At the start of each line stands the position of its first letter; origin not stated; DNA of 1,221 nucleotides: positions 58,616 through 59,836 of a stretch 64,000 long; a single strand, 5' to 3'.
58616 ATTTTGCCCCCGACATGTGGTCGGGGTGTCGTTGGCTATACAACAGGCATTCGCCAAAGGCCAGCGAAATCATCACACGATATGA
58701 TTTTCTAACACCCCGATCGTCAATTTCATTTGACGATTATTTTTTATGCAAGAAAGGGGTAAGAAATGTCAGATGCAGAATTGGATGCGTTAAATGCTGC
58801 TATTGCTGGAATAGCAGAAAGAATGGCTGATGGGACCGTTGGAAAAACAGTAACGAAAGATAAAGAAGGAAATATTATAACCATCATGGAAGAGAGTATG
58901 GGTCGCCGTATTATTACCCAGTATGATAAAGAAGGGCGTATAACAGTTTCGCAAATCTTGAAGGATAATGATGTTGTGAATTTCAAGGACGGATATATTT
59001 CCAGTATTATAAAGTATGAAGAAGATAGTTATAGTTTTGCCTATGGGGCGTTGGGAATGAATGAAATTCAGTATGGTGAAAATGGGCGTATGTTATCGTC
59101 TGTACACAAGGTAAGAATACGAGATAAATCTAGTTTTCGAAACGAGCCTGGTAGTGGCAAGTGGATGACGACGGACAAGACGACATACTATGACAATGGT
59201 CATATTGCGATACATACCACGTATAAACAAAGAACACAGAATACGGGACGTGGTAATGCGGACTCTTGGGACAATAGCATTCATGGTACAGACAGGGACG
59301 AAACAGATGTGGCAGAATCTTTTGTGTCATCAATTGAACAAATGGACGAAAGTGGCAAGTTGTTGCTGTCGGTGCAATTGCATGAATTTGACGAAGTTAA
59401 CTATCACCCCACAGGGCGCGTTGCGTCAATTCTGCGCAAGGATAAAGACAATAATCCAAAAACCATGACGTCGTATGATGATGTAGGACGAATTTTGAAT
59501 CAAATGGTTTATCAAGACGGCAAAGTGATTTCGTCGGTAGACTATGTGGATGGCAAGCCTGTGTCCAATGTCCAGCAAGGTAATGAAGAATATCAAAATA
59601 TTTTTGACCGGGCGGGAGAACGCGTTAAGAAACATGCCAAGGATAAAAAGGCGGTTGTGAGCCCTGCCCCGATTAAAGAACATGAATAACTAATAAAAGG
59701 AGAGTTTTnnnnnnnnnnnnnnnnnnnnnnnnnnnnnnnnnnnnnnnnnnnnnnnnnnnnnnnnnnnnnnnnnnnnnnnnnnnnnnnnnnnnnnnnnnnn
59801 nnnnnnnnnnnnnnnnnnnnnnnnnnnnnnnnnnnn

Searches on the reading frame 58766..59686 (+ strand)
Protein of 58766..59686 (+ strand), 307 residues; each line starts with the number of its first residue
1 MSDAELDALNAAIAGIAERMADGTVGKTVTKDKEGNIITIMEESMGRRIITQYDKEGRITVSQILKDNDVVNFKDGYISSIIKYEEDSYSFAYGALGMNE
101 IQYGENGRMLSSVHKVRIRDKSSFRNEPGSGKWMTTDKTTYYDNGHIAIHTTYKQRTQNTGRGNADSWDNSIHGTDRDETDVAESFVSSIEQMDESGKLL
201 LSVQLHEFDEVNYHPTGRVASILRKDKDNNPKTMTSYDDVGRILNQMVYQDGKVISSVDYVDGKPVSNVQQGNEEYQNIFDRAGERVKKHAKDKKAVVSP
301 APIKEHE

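Call 46: search_protein_families(library=pfam, proteins=[window:58766-59686:+], max_evalue=0.01)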
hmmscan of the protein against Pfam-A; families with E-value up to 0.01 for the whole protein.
window:58766-59686:+ (307 aa): 2 families
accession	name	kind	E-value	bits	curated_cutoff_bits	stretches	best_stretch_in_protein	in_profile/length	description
PF07661.19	MORN_2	-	0.00029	21.1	29.6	0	139-154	6-21/22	MORN repeat variant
PF05593.20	RHS_repeat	-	0.0012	19.6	22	0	32-60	2-29/38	RHS Repeat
